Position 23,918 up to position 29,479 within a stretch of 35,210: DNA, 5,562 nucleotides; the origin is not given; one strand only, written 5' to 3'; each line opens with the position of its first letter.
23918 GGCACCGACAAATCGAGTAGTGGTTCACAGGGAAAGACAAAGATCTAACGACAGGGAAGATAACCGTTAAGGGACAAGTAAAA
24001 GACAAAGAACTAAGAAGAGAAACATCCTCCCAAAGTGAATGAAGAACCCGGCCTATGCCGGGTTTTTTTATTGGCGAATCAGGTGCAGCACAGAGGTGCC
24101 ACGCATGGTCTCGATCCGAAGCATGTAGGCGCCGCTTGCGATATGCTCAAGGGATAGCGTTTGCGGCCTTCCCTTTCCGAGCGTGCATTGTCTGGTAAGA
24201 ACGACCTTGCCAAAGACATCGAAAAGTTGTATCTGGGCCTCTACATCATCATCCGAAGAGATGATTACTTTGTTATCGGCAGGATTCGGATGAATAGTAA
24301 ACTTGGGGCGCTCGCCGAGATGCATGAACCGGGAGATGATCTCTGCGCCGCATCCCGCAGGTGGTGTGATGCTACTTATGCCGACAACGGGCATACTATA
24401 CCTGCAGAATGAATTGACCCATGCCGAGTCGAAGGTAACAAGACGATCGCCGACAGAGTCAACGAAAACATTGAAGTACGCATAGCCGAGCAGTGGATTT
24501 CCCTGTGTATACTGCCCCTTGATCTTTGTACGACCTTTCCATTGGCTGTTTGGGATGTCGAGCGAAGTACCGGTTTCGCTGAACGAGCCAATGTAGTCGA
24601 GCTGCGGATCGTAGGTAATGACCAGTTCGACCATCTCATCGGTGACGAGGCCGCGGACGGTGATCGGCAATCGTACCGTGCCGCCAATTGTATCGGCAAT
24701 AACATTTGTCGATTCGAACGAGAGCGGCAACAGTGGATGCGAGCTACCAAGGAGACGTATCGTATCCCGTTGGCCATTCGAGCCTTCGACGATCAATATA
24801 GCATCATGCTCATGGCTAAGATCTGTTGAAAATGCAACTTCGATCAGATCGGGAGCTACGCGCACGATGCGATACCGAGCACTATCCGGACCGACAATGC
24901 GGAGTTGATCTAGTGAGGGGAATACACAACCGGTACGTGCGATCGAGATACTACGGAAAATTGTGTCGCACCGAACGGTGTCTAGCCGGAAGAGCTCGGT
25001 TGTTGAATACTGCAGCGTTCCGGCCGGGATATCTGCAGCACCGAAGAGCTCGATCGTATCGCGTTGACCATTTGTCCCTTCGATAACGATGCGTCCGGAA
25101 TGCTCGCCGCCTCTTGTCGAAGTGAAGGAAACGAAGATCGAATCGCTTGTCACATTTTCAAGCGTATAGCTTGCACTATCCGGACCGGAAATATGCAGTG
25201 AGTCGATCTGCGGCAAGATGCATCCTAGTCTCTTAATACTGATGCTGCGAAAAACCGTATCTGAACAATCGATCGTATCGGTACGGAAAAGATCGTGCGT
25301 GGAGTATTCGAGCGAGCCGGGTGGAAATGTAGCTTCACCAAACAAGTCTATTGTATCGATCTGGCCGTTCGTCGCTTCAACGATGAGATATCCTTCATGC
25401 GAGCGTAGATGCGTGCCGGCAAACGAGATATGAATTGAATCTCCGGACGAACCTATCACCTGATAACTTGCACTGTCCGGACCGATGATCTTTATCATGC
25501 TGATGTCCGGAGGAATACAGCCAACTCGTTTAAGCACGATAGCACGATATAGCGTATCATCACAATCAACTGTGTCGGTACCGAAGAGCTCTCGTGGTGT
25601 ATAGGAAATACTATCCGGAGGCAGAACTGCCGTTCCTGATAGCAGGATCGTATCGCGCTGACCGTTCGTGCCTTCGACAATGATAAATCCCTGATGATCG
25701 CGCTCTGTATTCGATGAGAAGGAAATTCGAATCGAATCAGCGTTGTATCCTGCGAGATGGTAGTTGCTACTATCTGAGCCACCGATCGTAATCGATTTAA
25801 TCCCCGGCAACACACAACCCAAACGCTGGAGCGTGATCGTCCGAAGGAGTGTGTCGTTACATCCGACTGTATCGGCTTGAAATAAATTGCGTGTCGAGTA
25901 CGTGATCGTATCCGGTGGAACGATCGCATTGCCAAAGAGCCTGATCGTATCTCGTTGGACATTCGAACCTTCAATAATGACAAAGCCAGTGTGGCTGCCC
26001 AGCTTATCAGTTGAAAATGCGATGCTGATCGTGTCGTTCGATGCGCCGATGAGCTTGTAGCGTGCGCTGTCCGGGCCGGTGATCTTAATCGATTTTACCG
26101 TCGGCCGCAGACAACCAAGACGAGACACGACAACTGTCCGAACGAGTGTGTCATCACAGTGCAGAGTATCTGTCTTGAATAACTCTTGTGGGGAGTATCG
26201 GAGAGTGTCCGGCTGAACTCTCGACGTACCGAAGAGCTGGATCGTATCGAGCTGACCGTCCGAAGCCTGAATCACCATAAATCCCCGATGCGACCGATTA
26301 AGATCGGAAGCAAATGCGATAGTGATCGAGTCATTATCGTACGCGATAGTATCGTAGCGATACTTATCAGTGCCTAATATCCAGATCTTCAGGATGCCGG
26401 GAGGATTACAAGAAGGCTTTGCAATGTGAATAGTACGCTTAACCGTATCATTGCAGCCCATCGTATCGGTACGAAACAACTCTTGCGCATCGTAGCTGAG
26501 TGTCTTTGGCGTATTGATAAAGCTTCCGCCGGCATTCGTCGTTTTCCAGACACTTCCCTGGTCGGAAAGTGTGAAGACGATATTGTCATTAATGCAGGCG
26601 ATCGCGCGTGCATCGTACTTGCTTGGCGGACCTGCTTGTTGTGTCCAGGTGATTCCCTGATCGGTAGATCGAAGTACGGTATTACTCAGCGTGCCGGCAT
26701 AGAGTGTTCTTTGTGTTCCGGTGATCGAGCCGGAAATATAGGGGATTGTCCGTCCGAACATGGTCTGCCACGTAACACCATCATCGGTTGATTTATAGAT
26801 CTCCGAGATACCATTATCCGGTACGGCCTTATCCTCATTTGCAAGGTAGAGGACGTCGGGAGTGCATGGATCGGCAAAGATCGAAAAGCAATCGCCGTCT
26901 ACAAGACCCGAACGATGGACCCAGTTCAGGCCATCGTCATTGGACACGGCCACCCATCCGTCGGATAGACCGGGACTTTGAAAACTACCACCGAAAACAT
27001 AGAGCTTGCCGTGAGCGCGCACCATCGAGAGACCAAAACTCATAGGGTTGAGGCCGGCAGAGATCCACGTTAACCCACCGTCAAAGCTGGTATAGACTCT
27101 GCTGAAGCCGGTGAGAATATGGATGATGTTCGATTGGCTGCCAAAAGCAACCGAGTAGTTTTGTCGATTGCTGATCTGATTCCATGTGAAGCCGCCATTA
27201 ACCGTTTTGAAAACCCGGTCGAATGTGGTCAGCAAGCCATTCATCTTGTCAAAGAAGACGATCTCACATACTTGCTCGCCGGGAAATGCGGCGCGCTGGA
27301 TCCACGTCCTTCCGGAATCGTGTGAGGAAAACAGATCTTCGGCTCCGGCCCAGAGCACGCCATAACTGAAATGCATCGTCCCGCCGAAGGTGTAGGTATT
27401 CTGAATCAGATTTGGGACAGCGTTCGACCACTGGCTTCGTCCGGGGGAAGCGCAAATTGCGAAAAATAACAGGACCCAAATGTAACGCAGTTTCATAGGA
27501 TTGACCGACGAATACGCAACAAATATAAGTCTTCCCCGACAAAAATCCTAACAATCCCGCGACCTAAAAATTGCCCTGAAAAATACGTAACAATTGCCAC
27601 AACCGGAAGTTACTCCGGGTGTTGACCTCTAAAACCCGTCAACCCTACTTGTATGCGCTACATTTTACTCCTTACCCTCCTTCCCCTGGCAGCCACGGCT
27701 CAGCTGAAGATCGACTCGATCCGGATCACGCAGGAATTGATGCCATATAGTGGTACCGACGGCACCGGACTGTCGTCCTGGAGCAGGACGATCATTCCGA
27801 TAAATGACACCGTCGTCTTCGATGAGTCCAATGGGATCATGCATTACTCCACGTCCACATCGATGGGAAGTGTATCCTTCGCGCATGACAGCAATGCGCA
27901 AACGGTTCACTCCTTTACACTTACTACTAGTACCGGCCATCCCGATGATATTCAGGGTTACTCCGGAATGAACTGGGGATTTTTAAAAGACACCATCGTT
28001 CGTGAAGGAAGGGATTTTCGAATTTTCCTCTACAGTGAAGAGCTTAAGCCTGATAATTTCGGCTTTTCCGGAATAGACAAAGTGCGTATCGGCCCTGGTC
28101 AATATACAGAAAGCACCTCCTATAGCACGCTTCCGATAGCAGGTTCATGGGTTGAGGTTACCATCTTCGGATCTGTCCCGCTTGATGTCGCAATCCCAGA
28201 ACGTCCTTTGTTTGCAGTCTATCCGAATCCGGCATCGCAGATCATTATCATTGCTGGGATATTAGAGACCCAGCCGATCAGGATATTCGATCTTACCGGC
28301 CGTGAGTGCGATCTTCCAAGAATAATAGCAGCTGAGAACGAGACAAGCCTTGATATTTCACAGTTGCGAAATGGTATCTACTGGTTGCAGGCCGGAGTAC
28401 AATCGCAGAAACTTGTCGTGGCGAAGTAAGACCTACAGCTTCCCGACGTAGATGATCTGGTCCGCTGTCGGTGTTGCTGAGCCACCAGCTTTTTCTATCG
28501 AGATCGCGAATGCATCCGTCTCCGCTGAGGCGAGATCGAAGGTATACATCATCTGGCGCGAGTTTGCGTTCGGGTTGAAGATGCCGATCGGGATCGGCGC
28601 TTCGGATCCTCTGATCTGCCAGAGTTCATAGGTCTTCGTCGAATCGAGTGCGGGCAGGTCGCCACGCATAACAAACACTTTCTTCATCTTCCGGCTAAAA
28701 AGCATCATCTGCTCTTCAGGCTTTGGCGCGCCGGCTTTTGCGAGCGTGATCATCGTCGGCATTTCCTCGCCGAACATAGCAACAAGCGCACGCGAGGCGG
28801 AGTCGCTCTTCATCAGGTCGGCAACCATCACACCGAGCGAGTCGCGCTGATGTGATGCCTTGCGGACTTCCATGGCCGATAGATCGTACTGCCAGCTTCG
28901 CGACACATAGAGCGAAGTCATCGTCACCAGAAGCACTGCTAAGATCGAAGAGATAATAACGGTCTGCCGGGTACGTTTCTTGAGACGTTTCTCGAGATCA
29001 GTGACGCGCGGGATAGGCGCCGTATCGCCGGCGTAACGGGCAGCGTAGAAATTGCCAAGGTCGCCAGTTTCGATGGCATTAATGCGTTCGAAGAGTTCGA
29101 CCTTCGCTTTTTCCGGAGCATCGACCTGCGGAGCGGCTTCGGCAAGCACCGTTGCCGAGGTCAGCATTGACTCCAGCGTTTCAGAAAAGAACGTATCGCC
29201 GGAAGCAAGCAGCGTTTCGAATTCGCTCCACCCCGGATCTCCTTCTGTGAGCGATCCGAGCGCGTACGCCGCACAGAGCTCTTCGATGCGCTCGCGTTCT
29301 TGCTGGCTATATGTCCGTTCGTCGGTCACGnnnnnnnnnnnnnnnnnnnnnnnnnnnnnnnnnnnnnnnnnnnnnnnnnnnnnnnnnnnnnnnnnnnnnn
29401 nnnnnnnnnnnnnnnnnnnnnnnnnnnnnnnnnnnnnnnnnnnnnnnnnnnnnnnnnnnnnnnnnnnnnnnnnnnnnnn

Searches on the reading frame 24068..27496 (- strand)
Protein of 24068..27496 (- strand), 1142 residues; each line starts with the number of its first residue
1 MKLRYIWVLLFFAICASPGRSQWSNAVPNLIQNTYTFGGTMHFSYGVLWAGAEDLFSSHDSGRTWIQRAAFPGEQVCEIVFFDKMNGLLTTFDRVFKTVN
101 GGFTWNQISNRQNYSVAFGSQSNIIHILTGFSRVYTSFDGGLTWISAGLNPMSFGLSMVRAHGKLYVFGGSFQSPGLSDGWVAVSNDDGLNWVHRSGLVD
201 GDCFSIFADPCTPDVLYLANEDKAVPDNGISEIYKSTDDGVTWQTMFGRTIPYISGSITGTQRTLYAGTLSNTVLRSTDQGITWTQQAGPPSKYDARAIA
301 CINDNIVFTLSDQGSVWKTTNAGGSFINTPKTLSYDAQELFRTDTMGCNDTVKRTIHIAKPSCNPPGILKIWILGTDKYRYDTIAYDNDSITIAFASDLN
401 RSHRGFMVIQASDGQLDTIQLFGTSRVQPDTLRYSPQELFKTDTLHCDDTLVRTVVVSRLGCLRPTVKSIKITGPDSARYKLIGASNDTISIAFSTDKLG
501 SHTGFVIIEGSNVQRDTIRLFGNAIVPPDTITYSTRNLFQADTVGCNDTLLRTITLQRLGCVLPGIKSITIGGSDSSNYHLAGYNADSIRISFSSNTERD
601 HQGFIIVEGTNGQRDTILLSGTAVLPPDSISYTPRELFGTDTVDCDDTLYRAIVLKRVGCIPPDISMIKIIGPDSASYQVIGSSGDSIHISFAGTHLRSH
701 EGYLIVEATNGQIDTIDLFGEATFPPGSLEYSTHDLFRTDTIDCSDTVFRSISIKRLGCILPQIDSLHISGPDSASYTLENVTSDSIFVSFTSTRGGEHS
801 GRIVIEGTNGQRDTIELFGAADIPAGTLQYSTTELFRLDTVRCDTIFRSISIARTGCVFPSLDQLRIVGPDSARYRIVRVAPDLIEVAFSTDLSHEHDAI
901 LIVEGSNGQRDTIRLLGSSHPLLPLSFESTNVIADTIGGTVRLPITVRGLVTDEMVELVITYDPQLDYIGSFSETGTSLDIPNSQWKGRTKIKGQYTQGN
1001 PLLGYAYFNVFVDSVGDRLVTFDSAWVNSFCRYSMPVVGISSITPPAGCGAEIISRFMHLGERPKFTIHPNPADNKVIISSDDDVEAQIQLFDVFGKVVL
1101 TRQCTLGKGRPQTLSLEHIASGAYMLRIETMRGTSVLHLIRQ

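Call 32: search_protein_families(library=pfam, proteins=[window:24068-27496:-], max_evalue=0.001)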
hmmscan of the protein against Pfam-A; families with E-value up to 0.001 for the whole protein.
window:24068-27496:- (1142 aa): 3 families
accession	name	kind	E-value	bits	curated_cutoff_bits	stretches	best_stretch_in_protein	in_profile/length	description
PF15902.12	Sortilin-Vps10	-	1.9e-10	40.6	33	0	273-330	2-61/446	Sortilin, neurotensin receptor 3,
PF18962.6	Por_Secre_tail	-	2.6e-09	37.7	27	1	1068-1136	1-70/75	Secretion system C-terminal sorting domain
PF22073.2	Cep192_D4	-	6.2e-06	26.8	35.5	0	776-819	63-109/112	Cep192 domain 4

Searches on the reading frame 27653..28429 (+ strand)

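Call 32: search_protein_families(library=pfam, proteins=[window:27653-28429:+], max_evalue=0.001)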
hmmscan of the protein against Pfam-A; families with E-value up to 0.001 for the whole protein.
window:27653-28429:+ (258 aa): 1 family
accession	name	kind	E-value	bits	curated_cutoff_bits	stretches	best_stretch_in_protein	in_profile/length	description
PF18962.6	Por_Secre_tail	-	1.6e-10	41.6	27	1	189-253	1-68/75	Secretion system C-terminal sorting domain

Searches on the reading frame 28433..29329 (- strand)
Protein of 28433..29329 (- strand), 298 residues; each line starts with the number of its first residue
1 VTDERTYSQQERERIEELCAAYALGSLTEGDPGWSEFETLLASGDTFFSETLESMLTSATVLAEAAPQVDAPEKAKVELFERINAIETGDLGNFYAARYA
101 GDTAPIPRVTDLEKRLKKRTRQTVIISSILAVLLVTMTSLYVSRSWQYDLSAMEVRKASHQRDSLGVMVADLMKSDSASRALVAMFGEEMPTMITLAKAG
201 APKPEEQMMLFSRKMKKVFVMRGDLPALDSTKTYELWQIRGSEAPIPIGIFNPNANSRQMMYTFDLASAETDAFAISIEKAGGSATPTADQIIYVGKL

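Call 32: search_protein_families(library=pfam, proteins=[window:28433-29329:-], max_evalue=0.001)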
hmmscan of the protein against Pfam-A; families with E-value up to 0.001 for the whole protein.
window:28433-29329:- (298 aa): 1 family
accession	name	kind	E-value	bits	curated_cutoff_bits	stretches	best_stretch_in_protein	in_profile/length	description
PF10099.14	RskA_C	-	7.1e-16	59.1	29.4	1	189-288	43-130/135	Anti-sigma-K factor rskA, C-terminal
